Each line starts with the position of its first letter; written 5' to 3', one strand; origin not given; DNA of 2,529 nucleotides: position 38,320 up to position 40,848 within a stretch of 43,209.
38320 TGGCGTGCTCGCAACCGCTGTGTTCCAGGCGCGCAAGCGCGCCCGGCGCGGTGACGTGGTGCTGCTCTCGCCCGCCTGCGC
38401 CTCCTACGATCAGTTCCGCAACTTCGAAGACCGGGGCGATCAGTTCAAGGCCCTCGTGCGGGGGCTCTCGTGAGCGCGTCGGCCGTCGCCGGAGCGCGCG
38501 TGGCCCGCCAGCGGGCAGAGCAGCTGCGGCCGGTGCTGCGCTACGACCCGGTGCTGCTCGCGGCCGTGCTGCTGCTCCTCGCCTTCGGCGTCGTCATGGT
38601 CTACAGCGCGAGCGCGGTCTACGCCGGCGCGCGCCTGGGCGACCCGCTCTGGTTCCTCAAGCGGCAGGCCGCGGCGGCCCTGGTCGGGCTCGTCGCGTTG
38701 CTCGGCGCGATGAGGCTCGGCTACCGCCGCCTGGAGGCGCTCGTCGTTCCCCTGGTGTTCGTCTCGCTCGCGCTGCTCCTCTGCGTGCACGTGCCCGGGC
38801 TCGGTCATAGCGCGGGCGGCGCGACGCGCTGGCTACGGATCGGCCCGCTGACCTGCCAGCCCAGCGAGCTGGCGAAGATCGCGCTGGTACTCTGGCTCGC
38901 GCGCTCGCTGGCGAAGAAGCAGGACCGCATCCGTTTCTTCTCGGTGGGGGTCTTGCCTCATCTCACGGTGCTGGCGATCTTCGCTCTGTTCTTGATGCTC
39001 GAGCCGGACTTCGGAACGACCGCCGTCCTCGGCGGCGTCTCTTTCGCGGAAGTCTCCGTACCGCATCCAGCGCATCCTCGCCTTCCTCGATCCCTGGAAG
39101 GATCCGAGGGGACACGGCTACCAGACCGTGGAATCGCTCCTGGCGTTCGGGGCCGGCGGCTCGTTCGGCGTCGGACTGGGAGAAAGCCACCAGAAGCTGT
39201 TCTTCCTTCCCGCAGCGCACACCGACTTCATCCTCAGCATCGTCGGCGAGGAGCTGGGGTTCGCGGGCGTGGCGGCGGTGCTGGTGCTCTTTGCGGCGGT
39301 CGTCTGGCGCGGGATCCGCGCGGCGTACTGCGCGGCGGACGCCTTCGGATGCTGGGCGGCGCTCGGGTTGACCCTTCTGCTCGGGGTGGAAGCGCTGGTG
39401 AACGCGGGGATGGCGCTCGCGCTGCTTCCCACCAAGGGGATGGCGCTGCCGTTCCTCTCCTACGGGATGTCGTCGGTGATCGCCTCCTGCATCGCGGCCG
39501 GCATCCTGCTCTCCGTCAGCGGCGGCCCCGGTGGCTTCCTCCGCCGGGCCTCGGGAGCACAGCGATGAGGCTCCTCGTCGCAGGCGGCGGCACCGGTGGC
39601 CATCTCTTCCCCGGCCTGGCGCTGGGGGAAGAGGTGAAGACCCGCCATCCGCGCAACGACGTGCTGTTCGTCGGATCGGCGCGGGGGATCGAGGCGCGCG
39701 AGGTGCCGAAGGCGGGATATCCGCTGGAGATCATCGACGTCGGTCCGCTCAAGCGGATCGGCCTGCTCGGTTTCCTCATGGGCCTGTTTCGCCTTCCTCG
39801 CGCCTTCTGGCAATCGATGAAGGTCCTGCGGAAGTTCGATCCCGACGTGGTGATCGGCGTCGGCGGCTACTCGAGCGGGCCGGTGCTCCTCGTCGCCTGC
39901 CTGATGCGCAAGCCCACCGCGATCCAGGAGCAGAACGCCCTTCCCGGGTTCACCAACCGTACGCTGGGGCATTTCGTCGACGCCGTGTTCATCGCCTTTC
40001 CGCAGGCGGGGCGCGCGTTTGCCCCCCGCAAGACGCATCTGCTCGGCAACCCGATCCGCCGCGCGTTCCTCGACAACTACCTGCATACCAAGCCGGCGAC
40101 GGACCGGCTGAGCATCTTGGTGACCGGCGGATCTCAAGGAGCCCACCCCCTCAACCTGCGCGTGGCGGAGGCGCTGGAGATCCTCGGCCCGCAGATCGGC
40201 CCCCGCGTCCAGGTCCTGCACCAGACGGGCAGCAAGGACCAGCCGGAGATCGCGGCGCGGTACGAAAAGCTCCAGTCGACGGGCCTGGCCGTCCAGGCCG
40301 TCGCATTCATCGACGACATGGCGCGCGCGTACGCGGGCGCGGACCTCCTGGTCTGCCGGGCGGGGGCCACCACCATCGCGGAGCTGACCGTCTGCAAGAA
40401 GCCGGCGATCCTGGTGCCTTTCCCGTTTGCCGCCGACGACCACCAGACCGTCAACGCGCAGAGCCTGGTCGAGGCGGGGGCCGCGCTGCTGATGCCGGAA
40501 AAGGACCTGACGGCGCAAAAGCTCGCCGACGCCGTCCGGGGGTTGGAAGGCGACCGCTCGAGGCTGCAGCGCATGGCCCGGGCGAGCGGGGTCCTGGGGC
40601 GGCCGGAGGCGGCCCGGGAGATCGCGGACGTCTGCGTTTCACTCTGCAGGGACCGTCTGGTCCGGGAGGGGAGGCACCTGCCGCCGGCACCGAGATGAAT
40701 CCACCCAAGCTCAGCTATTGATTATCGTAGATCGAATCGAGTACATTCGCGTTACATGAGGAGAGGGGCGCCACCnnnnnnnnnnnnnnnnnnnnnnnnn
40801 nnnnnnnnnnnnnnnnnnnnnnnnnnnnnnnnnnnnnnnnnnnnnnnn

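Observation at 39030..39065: ftsW is broken by loss of about one TM segment plus a frameshift, creating a false 742-aa ftsW-murG fusion ORF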

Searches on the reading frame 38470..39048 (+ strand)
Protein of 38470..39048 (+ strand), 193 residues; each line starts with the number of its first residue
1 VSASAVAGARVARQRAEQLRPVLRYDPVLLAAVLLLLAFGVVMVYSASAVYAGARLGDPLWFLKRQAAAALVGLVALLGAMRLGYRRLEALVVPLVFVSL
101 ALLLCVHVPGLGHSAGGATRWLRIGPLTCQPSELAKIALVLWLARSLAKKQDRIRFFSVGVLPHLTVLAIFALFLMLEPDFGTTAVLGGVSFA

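Call 5: search_protein_families(library=pfam, proteins=[window:38470-39048:+], max_evalue=0.01)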
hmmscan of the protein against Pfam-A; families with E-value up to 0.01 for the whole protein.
window:38470-39048:+ (193 aa): 1 family
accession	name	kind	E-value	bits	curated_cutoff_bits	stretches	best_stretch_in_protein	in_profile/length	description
PF01098.24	FTSW_RODA_SPOVE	-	1e-37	130.4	26.4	1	30-190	4-163/356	Cell cycle protein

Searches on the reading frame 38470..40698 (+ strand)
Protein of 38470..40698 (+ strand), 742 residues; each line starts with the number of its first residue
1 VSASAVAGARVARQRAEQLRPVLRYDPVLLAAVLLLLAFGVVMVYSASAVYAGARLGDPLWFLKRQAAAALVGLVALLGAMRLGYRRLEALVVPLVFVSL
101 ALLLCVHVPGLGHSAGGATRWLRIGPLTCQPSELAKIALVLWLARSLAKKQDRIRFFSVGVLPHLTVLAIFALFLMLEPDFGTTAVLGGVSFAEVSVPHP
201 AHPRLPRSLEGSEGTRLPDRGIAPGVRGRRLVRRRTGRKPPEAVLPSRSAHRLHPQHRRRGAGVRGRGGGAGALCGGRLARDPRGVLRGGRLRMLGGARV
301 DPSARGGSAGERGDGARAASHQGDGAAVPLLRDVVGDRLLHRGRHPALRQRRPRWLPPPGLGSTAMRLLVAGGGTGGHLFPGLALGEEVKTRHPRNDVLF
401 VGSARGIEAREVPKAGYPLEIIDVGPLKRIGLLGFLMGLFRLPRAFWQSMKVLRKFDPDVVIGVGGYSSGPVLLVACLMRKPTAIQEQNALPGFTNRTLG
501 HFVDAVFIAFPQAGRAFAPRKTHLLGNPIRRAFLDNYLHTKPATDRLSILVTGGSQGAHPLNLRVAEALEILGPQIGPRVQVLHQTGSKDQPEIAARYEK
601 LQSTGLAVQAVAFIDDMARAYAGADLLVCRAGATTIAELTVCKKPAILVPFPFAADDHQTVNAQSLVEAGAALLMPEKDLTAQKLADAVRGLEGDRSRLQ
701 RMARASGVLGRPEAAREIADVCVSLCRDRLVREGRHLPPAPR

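Call 5: search_protein_families(library=pfam, proteins=[window:38470-40695:+], max_evalue=0.01)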
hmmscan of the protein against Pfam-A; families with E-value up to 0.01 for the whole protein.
window:38470-40695:+ (742 aa): 4 families
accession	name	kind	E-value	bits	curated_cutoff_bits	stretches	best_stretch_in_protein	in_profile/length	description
PF04101.22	Glyco_tran_28_C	-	9e-42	143.4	22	1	549-715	2-163/166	Glycosyltransferase family 28 C-terminal domain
PF01098.24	FTSW_RODA_SPOVE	-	2.3e-36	126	26.4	1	30-191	4-164/356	Cell cycle protein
PF03033.26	Glyco_transf_28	-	4.5e-31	108.2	26.2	1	369-508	2-139/139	Glycosyltransferase family 28 N-terminal domain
PF06722.18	EryCIII-like_C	-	0.0018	18.7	31.7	1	608-723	33-143/145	Erythromycin biosynthesis protein CIII-like, C-terminal domain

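Call 8: find_encoding_contigs(protein=window:38470-40698:+, flank=10000, max_places=10)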
Protein window:38470-40698:+ (742 aa): no gene with exactly this product is on record in the collection.

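Call 28: find_homologous_proteins(query=window:38470-40695:+, max_evalue=1e-20)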
Query window:38470-40695:+ (742 aa): 400 proteins with E <= 1e-20 among 8000 candidates; the best 120 are listed.
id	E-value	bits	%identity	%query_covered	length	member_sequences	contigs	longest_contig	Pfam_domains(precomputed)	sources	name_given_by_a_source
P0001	4.1e-182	626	74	57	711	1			PF04101.23,PF03033.27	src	-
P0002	7.6e-172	592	69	56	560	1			PF04101.23,PF03033.27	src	-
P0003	8.1e-168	578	53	61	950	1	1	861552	PF01098.25,PF04101.23,PF02875.27,PF03033.27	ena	-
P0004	2.8e-137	477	45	63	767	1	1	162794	PF01098.25,PF04101.23,PF03033.27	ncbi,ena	-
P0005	3.9e-133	464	46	59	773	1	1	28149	PF01098.25,PF04101.23,PF13579.13,PF03033.27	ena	-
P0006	6.5e-127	443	58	49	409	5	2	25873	PF04101.23,PF13579.13,PF03033.27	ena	-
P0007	5.1e-125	437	58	49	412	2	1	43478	PF04101.23,PF03033.27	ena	-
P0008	6.5e-115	403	52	51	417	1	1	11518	PF04101.23,PF03033.27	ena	-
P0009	3.9e-106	374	44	55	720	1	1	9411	PF01098.25,PF04101.23,PF03033.27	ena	-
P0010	2.5e-105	372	38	87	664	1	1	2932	PF01098.25,PF04101.23,PF03033.27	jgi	jgi:UDP-N-acetylglucosamine--N-acetylmuramyl-(pentapeptide) pyrophosphoryl-undecaprenol N-acetylgluc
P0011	1.5e-104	369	54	49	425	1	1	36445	PF04101.23,PF13579.13,PF06722.19,PF03033.27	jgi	jgi:UDP-N-acetylglucosamine--N-acetylmuramyl-(pentapeptide) pyrophosphoryl-undecaprenol N-acetylgluc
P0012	1.2e-103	366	48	51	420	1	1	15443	PF04101.23,PF13579.13,PF06722.19,PF03033.27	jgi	jgi:UDP-N-acetylglucosamine--N-acetylmuramyl-(pentapeptide) pyrophosphoryl-undecaprenol N-acetylgluc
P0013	1.4e-98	349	50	46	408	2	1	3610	PF04101.23,PF13579.13,PF06722.19,PF03033.27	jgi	-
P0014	5.5e-98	347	50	46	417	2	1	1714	PF04101.23,PF13579.13,PF03033.27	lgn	-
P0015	1.8e-96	342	49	50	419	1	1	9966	PF04101.23,PF13579.13,PF03033.27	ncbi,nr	ncbi:MAG: undecaprenyldiphospho-muramoylpentapeptide beta-N-acetylglucosaminyltransferase [Myxococca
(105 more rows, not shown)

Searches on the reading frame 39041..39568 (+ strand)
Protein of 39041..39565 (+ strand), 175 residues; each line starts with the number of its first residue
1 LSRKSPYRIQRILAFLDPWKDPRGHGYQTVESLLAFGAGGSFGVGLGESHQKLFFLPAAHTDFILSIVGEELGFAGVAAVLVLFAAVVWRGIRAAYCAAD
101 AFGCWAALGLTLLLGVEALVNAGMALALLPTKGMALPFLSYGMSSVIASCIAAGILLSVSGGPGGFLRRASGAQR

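Call 5: search_protein_families(library=pfam, proteins=[window:39041-39565:+], max_evalue=0.01)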
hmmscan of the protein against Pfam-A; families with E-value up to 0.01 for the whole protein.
window:39041-39565:+ (175 aa): 1 family
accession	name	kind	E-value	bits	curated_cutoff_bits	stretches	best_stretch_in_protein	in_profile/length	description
PF01098.24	FTSW_RODA_SPOVE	-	4.7e-57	194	26.4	1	3-160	194-351/356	Cell cycle protein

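Call 18: find_encoding_contigs(protein=window:39128-39568:+, flank=10000, max_places=10)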
Protein window:39128-39568:+ (146 aa): no gene with exactly this product is on record in the collection.

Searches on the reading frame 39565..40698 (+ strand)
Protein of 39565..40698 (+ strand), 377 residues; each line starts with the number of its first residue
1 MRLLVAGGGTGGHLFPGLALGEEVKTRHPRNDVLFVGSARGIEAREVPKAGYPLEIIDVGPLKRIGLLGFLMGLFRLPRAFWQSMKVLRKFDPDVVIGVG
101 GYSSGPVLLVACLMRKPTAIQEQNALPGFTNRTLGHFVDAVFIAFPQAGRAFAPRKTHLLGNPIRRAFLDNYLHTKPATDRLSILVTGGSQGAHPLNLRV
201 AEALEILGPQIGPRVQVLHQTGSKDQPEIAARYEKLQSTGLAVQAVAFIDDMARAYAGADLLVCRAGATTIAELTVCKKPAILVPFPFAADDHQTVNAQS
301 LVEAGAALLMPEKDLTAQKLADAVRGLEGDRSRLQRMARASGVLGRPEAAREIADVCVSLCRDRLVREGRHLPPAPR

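Call 19: find_encoding_contigs(protein=window:39565-40698:+, flank=10000, max_places=10)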
Protein window:39565-40698:+ (377 aa): no gene with exactly this product is on record in the collection.

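Call 41: list_cluster_members(proteins=[window:39565-40695:+, window:31232-33226:+, window:30059-30874:+, window:38081-38470:+, window:40776-42146:+])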
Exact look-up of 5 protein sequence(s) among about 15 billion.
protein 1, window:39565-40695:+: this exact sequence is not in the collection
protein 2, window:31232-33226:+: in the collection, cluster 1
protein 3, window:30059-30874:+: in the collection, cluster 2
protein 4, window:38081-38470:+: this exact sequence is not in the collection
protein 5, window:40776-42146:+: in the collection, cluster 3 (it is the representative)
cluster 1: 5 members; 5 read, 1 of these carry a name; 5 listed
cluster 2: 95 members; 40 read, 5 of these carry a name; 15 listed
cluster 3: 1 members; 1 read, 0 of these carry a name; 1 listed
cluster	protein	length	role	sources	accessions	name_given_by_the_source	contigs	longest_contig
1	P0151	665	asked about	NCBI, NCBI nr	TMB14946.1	MAG: PASTA domain-containing protein [Deltaproteobacteria bacterium]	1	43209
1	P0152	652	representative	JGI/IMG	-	-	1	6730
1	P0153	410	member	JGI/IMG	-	-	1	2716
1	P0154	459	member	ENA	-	-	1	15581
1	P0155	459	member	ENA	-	-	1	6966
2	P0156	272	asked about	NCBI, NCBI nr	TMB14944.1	MAG: 16S rRNA (cytosine(1402)-N(4))-methyltransferase RsmH [Deltaproteobacteria bacterium]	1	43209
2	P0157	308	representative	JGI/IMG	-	16S rRNA (cytosine1402-N4)-methyltransferase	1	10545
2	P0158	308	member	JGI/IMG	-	16S rRNA (cytosine1402-N4)-methyltransferase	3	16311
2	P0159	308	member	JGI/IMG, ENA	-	16S rRNA (cytosine1402-N4)-methyltransferase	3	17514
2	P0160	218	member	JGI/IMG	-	16S rRNA (cytosine1402-N4)-methyltransferase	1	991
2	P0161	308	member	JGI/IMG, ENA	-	-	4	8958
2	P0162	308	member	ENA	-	-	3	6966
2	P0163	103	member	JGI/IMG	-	-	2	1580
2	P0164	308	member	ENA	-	-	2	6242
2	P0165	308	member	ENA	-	-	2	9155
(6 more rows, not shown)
